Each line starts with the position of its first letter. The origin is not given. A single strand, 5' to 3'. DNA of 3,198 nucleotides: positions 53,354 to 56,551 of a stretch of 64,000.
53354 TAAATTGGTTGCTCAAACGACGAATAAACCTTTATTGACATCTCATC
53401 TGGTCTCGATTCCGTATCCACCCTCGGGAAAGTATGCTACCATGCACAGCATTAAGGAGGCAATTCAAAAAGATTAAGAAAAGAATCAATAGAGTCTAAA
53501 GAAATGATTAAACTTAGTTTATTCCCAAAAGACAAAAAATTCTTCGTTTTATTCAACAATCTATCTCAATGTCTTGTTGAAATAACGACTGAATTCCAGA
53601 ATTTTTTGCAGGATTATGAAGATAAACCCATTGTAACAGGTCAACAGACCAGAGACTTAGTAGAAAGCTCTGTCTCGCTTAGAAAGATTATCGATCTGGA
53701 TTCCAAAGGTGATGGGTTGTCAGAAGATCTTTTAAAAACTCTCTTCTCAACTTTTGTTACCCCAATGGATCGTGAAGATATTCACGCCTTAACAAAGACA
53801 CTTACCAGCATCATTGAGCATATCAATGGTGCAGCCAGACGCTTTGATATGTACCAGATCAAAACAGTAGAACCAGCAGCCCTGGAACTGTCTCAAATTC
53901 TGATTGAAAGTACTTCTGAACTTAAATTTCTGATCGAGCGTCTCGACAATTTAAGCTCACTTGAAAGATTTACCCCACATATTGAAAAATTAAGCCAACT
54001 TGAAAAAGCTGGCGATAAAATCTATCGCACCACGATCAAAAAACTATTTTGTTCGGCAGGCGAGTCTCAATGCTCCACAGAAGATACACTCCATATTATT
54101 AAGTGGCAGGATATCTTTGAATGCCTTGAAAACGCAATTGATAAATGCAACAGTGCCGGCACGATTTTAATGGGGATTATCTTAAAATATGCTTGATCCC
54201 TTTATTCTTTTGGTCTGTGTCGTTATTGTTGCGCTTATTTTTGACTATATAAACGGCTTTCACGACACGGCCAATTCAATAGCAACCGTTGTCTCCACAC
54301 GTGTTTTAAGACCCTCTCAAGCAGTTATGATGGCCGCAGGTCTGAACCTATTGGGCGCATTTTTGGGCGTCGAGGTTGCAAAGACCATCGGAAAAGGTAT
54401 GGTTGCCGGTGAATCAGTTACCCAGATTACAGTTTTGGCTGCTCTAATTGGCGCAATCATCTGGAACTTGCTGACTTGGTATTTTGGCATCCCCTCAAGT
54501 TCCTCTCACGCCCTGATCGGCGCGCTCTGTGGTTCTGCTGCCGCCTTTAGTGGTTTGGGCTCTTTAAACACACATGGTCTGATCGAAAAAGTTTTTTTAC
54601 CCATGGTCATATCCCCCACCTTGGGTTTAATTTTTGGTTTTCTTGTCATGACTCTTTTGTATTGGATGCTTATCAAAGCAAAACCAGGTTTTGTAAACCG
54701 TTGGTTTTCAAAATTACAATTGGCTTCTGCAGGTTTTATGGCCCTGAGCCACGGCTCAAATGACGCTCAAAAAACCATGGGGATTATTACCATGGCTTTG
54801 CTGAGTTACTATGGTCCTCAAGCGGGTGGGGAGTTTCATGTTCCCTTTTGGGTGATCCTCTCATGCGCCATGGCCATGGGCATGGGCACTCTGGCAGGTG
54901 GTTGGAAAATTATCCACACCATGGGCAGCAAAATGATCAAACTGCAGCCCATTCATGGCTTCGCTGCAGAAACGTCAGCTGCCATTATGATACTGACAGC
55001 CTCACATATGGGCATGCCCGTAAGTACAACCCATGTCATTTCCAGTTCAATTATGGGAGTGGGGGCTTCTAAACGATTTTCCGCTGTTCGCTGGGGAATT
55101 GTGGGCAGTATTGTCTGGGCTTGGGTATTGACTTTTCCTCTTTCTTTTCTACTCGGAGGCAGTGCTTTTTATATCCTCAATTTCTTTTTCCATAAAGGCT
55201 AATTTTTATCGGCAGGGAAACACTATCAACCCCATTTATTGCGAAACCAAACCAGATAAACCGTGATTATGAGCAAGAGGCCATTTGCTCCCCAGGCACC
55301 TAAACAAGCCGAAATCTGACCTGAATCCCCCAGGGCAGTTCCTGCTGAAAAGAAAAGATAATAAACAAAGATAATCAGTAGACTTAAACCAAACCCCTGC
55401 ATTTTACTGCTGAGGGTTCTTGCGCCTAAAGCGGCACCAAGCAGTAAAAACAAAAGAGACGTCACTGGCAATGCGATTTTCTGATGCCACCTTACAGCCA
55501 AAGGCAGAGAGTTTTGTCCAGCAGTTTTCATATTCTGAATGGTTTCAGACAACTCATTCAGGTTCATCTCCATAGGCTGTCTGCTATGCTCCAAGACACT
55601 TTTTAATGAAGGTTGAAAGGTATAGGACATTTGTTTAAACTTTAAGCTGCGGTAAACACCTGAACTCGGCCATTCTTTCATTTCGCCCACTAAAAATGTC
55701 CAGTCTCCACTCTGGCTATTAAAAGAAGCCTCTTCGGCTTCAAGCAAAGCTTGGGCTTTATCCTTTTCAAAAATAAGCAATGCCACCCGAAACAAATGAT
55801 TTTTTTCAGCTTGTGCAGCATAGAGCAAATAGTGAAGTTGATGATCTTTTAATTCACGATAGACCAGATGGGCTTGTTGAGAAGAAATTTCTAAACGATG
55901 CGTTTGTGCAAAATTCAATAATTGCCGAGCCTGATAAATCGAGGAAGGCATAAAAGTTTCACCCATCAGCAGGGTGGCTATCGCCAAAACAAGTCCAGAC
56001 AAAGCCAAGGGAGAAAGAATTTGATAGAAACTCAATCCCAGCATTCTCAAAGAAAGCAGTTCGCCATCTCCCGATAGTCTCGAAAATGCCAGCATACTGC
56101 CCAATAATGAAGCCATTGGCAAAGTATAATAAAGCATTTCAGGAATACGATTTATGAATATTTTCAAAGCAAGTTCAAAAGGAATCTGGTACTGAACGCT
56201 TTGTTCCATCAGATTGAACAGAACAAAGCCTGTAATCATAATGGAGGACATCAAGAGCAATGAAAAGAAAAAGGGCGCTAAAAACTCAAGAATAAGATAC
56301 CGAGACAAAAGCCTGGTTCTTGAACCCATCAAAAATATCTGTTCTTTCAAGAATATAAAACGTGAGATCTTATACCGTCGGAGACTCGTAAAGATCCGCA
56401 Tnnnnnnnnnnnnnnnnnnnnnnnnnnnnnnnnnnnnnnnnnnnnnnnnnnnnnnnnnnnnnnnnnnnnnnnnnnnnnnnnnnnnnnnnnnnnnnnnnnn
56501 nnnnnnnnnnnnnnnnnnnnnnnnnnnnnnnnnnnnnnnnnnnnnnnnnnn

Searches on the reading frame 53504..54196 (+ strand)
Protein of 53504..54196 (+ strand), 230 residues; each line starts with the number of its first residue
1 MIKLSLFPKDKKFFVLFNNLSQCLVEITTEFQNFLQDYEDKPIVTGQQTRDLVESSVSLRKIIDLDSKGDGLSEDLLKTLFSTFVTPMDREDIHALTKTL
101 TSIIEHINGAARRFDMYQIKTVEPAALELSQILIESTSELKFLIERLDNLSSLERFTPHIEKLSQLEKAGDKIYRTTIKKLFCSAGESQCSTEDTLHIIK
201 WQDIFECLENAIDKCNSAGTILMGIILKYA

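Call 59: search_protein_families(library=pfam, proteins=[window:53504-54196:+], max_evalue=0.00001)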
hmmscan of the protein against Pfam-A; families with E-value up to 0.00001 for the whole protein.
window:53504-54196:+ (230 aa): 1 family
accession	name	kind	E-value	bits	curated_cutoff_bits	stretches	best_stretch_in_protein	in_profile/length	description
PF01865.21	PhoU_div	-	1.3e-15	57.8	24.4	1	54-227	41-213/214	Protein of unknown function DUF47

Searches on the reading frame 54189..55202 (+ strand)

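Call 59: search_protein_families(library=pfam, proteins=[window:54189-55202:+], max_evalue=0.00001)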
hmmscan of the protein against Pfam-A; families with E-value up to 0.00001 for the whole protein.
window:54189-55202:+ (337 aa): 1 family
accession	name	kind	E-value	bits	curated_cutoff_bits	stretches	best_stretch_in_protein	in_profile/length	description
PF01384.25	PHO4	-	1.3e-100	337.3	33.7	1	22-323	1-350/350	Phosphate transporter family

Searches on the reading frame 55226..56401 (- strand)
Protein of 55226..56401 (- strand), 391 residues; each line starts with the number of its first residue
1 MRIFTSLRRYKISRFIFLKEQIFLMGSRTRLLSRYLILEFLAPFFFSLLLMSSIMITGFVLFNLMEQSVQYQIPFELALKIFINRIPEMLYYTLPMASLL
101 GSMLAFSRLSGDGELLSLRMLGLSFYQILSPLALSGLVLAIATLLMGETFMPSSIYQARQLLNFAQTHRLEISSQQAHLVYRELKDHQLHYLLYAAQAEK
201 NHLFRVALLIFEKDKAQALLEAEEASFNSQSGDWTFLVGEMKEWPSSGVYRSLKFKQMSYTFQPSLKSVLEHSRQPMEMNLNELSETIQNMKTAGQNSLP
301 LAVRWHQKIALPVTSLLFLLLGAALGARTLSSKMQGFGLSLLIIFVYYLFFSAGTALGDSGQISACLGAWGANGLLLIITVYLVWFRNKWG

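Call 59: search_protein_families(library=pfam, proteins=[window:55226-56401:-], max_evalue=0.00001)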
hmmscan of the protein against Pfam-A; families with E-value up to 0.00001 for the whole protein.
window:55226-56401:- (391 aa): 1 family
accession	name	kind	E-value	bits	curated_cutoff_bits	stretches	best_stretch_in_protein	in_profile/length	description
PF03739.19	LptF_LptG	-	4.2e-65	220.5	27.9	1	34-385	1-352/353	Lipopolysaccharide export system permease LptF/LptG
